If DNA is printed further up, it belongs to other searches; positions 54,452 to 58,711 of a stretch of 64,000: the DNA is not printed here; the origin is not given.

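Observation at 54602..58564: Pls/PosA-type membrane NRPS: a likely cationic homopoly(amino acid) synthetase of unknown product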

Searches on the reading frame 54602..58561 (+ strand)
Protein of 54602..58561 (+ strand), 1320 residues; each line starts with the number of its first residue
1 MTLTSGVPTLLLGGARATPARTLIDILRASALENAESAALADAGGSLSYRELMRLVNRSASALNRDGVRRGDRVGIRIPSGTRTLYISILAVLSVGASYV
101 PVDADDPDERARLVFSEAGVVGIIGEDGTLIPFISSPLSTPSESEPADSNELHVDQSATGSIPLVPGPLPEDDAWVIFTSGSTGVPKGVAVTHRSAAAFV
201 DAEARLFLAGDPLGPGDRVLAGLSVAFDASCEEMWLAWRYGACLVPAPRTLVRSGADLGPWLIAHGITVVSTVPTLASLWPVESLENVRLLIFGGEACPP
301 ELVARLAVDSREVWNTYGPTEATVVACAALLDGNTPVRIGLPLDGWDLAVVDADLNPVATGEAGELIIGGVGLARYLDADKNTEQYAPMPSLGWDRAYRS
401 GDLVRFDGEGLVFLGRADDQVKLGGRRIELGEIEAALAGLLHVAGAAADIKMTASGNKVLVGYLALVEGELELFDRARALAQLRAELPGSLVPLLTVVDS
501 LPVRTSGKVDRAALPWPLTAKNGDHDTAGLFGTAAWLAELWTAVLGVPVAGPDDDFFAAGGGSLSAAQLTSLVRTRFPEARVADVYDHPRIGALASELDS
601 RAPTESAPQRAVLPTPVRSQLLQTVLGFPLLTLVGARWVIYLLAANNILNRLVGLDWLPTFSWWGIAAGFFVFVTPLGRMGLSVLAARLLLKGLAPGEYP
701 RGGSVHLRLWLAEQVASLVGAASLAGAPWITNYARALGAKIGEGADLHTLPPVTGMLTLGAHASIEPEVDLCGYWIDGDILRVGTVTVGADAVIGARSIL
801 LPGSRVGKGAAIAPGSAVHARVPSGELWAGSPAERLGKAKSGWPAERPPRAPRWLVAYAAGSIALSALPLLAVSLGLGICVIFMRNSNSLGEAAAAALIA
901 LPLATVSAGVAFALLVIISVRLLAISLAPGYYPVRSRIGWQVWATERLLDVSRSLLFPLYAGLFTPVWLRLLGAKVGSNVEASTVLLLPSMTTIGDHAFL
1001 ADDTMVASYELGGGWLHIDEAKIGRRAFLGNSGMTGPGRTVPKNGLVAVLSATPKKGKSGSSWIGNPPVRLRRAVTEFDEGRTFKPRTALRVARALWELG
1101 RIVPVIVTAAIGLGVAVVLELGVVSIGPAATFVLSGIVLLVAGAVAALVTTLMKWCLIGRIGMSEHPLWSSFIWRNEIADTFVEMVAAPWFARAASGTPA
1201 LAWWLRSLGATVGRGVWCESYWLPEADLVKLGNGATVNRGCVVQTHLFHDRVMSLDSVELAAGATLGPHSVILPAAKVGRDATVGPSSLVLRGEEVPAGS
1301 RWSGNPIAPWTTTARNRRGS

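Call 3: search_protein_families(library=pfam, proteins=[window:54602-58561:+], max_evalue=0.01)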
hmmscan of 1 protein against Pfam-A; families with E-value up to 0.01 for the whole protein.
window:54602-58561:+ (1320 aa): 3 families
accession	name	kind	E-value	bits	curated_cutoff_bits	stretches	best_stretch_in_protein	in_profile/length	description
PF00501.34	AMP-binding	-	7.9e-63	213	29.9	1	29-375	3-381/384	AMP-binding enzyme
PF00132.30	Hexapep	-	4.2e-12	45.6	27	1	786-818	2-34/36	Bacterial transferase hexapeptide (six repeats)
PF00550.31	PP-binding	-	1.5e-10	41.6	20.8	1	536-596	2-65/67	Phosphopantetheine attachment site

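Call 4: search_protein_families(library=ncbifam, proteins=[window:54602-58561:+], max_evalue=0.01)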
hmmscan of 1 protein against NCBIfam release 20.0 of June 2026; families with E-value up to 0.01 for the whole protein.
window:54602-58561:+ (1320 aa): 124 families (the best 25 are shown)
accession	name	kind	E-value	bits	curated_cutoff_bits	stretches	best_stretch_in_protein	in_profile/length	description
TIGR02353.1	NRPS_term_dom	equivalog_domain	3.3e-219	729.7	423.1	1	622-1307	2-695/695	Pls/PosA family non-ribosomal peptide synthetase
TIGR01733.1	AA-adenyl-dom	subfamily_domain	1.5e-99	333.6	317.4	1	48-447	1-408/409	amino acid adenylation domain-containing protein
NF038078.1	NRPS_MxcG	equivalog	3.2e-81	273.2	2300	1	9-603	444-1046/1442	myxochelin non-ribosomal peptide synthetase MxcG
NF004282.0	PRK05691.1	subfamily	1.7e-77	260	4090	1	20-598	2187-2775/4334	non-ribosomal peptide synthase/polyketide synthase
NF047350.1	aureusi_NRPS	equivalog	1.8e-65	220.8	2500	1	20-599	1433-1991/2373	aureusimine non-ribosomal peptide synthetase AusA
NF007605.2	PRK10252.1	equivalog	4.4e-63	213.3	2400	1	17-575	450-1017/1292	enterobactin non-ribosomal peptide synthetase EntF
NF041803.1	NRPS_SolG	exception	5.4e-63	213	2200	1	38-595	578-1152/1163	solanimycin non-ribosomal peptide synthetase SolG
TIGR01734.1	D-ala-DACP-lig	equivalog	1.4e-46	159.1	559.85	1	23-514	2-498/504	D-alanine--poly(phosphoribitol) ligase subunit DltA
NF003417.0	PRK04813.1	subfamily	2.1e-46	158.5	476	1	22-514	4-499/505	D-alanine--poly(phosphoribitol) ligase subunit DltA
TIGR03098.1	ligase_PEP_1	hypoth_equivalog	1.3e-44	152.6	592.35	2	169-514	161-514/517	acyl-CoA ligase (AMP-forming), exosortase A system-associated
NF004837.0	PRK06187.1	subfamily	1.2e-38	132.7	476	1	21-518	8-522/531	long-chain-fatty-acid--CoA ligase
TIGR03443.1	alpha_am_amid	equivalog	2.1e-29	101.6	1030.1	3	394-467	676-750/1390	L-aminoadipate-semialdehyde dehydrogenase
NF004511.1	PRK05852.1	equivalog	9.7e-29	100.3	650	2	25-202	3-186/505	FadD7 family fatty acid--CoA ligase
NF004114.0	PRK05605.1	equivalog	3e-28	98.5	766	2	166-513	216-564/575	long-chain-fatty-acid--CoA ligase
NF004822.0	PRK06178.1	equivalog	5.3e-28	97.9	782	2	335-514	389-563/571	acyl-CoA synthetase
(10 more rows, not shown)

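Call 11: find_homologous_proteins(query=window:54602-58561:+, max_evalue=1e-20)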
Query window:54602-58561:+ (1320 aa): 7935 proteins with E <= 1e-20 among 8000 candidates; the best 120 are listed.
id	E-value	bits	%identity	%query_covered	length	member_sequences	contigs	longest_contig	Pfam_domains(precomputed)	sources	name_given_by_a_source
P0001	0.0e+0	2662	92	100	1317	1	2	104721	PF00550.32,PF00132.31,PF00501.35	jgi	jgi:non-ribosomal peptide synthetase-like protein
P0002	0.0e+0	2573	89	100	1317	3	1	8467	PF00550.32,PF00132.31,PF00501.35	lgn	-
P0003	0.0e+0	2530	87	100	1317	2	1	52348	PF00550.32,PF00132.31,PF00501.35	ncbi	-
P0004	0.0e+0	2085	73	99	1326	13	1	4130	PF00550.32,PF14602.13,PF00132.31,PF00501.35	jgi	jgi:non-ribosomal peptide synthetase-like protein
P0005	0.0e+0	2082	73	99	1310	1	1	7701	PF00550.32,PF00132.31,PF00501.35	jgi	jgi:non-ribosomal peptide synthetase-like protein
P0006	0.0e+0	2078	73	99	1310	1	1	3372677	PF00550.32,PF00132.31,PF00501.35,PF13193.13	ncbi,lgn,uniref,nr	ncbi:Pls/PosA family non-ribosomal peptide synthetase [Agreia sp. COWG]|uniref:Pls/PosA family non-r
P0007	0.0e+0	2073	72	99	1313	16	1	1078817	PF00550.32,PF00132.31,PF00501.35,PF13193.13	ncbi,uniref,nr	ncbi:amino acid adenylation domain-containing protein [Agreia pratensis]|uniref:Pls/PosA family non-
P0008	0.0e+0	2070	73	99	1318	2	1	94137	PF00550.32,PF00132.31,PF00501.35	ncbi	-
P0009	0.0e+0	2068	72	99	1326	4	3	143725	PF00550.32,PF00132.31,PF00501.35,PF13193.13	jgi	jgi:non-ribosomal peptide synthetase-like protein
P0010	0.0e+0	2062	73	99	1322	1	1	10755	PF00550.32,PF00132.31,PF00501.35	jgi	jgi:non-ribosomal peptide synthetase-like protein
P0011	0.0e+0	2044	71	99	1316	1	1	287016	PF00550.32,PF00132.31,PF00501.35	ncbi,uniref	ncbi:Pls/PosA family non-ribosomal peptide synthetase [Luethyella okanaganae]|uniref:Pls/PosA family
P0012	0.0e+0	2035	71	100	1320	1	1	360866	PF00550.32,PF00132.31,PF00501.35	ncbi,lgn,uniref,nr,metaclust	ncbi:Pls/PosA family non-ribosomal peptide synthetase [Glaciibacter superstes]|uniref:Pls/PosA famil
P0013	0.0e+0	2033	71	100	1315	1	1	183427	PF00550.32,PF00132.31,PF00501.35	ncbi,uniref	ncbi:Pls/PosA family non-ribosomal peptide synthetase [Leifsonia sp. A12D58]|uniref:Pls/PosA family 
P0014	0.0e+0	2032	71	99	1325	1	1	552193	PF00550.32,PF00132.31,PF00501.35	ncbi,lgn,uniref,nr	ncbi:Pls/PosA family non-ribosomal peptide synthetase [Compostimonas suwonensis]|uniref:Non-ribosoma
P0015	0.0e+0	2009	71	99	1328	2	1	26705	PF00550.32,PF00132.31,PF00501.35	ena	-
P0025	0.0e+0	1974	70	99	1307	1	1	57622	PF00550.32,PF00132.31,PF00501.35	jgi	jgi:non-ribosomal peptide synthetase-like protein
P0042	0.0e+0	1940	69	99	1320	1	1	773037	PF00550.32,PF00132.31,PF00501.35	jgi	jgi:non-ribosomal peptide synthetase-like protein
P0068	0.0e+0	1904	69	99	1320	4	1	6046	PF00550.32,PF00132.31,PF00501.35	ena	-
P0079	0.0e+0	1891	68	99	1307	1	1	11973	PF00550.32,PF00132.31,PF00501.35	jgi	jgi:non-ribosomal peptide synthetase-like protein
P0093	0.0e+0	1883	68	99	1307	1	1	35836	PF00550.32,PF00132.31,PF00501.35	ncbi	-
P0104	0.0e+0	1875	67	99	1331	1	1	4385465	PF00550.32,PF00132.31,PF00501.35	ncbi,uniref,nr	ncbi:Pls/PosA family non-ribosomal peptide synthetase [Cryobacterium soli]|uniref:Pls/PosA family no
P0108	0.0e+0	1871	67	99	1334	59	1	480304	PF00550.32,PF00132.31,PF00501.35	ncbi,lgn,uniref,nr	ncbi:Pls/PosA family non-ribosomal peptide synthetase [Plantibacter sp. VKM Ac-2876]|uniref:Pls/PosA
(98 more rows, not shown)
